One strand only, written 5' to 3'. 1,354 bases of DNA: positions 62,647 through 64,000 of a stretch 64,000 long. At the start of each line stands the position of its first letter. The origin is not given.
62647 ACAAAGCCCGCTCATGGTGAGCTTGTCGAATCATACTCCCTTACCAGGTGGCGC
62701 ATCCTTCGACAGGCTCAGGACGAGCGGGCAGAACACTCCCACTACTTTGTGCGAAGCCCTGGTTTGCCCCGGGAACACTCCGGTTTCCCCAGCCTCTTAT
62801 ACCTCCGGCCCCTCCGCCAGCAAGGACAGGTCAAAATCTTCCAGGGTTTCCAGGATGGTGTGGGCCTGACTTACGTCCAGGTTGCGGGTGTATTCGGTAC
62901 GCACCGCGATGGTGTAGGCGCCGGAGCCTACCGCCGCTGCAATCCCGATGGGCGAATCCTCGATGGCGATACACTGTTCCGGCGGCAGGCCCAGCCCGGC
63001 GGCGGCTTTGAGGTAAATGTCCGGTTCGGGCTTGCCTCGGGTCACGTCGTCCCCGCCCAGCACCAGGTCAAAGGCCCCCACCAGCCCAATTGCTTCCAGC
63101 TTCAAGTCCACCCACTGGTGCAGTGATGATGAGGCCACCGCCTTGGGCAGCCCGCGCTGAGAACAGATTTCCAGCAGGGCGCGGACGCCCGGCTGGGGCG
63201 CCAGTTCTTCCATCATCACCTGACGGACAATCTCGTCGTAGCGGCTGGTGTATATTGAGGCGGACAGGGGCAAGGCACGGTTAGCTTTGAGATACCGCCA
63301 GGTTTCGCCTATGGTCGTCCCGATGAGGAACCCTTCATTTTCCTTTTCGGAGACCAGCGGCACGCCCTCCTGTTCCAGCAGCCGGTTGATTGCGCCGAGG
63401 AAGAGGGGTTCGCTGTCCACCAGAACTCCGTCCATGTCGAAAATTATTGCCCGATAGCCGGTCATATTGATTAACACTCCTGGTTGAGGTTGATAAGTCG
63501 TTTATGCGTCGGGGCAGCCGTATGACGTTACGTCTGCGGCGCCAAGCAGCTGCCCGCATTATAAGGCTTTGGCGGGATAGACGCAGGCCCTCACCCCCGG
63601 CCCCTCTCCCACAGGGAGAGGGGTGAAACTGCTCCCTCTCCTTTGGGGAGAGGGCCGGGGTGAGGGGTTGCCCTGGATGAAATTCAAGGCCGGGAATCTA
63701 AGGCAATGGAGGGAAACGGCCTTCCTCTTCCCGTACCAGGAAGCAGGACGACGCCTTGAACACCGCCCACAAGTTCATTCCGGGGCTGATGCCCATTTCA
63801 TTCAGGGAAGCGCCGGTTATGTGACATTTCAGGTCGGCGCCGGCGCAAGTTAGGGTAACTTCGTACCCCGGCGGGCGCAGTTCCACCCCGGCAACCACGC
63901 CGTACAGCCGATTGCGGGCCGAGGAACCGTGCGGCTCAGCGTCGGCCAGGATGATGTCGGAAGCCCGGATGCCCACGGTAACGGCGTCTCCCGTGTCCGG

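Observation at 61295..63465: DUF3090 plus SCO1664-type kinase-like pair of unknown function, here with a PEPCK-fold neighbour and a convergent HAD phosphatase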

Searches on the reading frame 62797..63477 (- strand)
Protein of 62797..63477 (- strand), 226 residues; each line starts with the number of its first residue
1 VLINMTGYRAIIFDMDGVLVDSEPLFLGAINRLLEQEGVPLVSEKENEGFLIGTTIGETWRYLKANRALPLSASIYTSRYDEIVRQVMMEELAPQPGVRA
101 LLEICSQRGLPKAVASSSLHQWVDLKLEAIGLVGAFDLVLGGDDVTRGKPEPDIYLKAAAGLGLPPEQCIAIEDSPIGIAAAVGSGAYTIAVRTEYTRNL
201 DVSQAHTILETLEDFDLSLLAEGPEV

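Call 3: search_protein_families(library=pfam, proteins=[window:62797-63477:-], max_evalue=0.01)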
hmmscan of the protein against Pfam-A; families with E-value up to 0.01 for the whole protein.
window:62797-63477:- (226 aa): 4 families
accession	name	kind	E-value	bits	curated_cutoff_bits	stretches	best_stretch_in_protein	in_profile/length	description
PF13419.12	HAD_2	-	3.5e-34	118.9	23.8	1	11-192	1-178/178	Haloacid dehalogenase-like hydrolase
PF00702.32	Hydrolase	-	1.8e-28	100.7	26.4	1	8-185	1-190/191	haloacid dehalogenase-like hydrolase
PF12710.13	HAD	-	3.2e-08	34.7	27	1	11-176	1-182/189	haloacid dehalogenase-like hydrolase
PF13242.12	Hydrolase_like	-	1.1e-07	32.1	22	1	147-213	2-73/75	HAD-hyrolase-like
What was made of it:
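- Checked: HAD-IA, 62797-63465 (-), convergent: HAD_2 scores 118.9 bits (call 3).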

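Call 4: search_protein_families(library=ncbifam, proteins=[window:62797-63477:-], max_evalue=0.01)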
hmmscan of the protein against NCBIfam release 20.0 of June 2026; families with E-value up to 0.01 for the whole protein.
window:62797-63477:- (226 aa): 33 families (the best 25 are shown)
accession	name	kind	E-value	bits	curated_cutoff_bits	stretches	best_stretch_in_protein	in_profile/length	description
NF008087.0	PRK10826.1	equivalog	6.3e-31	107.7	191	1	9-215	8-215/222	hexitol phosphatase HxpB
TIGR02009.1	PGMB-YQAB-SF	subfamily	5.8e-30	104.9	153.35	1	8-192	1-186/186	beta-phosphoglucomutase family hydrolase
TIGR01990.1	bPGM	equivalog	9e-28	97.5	189.4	1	9-192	2-186/187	beta-phosphoglucomutase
TIGR01509.1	HAD-SF-IA-v3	subfamily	1.9e-23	83.4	29.4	1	74-192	46-154/154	HAD-IA family hydrolase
TIGR01449.2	PGP_bact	equivalog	2.1e-23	83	180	1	11-215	1-209/213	phosphoglycolate phosphatase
NF008000.0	PRK10725.1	equivalog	2.5e-22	79.9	215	1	7-194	4-187/188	fructose-1-phosphate/6-phosphogluconate phosphatase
NF046057.1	bifunc_MtlD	equivalog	3.7e-22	78.5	800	1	9-215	8-215/683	bifunctional mannitol-1-phosphate dehydrogenase/phosphatase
NF053653.1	InDiPhoBT2121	equivalog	1.1e-21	77.4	245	1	9-213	2-209/216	inorganic diphosphatase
NF008610.0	PRK11587.1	equivalog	1.5e-20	73.5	282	1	9-218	4-206/219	sugar phosphatase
NF009695.0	PRK13222.1-2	equivalog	1.8e-20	73.4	225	1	5-208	3-211/226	phosphoglycolate phosphatase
NF009697.0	PRK13222.1-4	equivalog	3.2e-18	65.9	327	1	5-215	4-218/232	phosphoglycolate phosphatase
NF009694.0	PRK13222.1-1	equivalog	7.8e-17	61.4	415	1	81-215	99-235/252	phosphoglycolate phosphatase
TIGR01454.1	AHBA_synth_RP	hypoth_equivalog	1.1e-16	61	246.65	1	88-194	70-176/205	AHBA synthesis associated protein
NF007854.0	PRK10563.1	equivalog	1.5e-15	57.5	211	1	7-187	3-180/221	6-phosphogluconate phosphatase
NF009804.0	PRK13288.1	equivalog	1e-14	54.5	218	1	9-194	4-183/215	pyrophosphatase PpaX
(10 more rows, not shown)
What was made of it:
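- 62797..63465 (-): Neighbour, not part of the module. Generic HAD-IA phosphatase-type gene, convergent with the pair. TIGR01509 is above its cutoff, while the HxpB and beta-PGM models are below theirs (calls 3, 4).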

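Call 84: search_protein_families(library=padloc, proteins=[window:62797-63477:-], max_evalue=0.01)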
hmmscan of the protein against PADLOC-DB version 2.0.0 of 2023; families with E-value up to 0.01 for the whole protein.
window:62797-63477:- (226 aa): 0 families

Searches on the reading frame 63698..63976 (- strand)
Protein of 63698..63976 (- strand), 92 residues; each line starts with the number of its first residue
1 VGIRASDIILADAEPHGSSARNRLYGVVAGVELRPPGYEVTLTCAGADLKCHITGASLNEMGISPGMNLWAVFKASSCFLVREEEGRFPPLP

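Call 3: search_protein_families(library=pfam, proteins=[window:63698-63976:-], max_evalue=0.01)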
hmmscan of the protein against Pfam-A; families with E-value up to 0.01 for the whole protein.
window:63698-63976:- (92 aa): 1 family
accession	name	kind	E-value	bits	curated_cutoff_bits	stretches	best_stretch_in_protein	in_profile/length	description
PF03459.23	TOBE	-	1e-13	51.7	22.3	1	18-80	1-64/64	TOBE domain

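Call 4: search_protein_families(library=ncbifam, proteins=[window:63698-63976:-], max_evalue=0.01)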
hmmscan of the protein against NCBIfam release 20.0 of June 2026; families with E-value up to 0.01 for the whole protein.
window:63698-63976:- (92 aa): 4 families
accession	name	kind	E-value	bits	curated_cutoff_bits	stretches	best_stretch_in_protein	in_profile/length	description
TIGR00638.1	Mop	subfamily_domain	4.6e-12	45.8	55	1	18-81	3-67/70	molybdenum-pterin binding domain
TIGR02142.1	modC_ABC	equivalog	6.7e-12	45.3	285.05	1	2-77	276-351/353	molybdenum ABC transporter ATP-binding protein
NF040840.2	tungstate_WtpC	equivalog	2.3e-09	37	440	1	1-78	269-344/347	tungstate ABC transporter ATP-binding protein WtpC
NF008355.0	PRK11144.1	equivalog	1.2e-05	24.5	434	1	2-77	274-349/353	molybdenum ABC transporter ATP-binding protein ModC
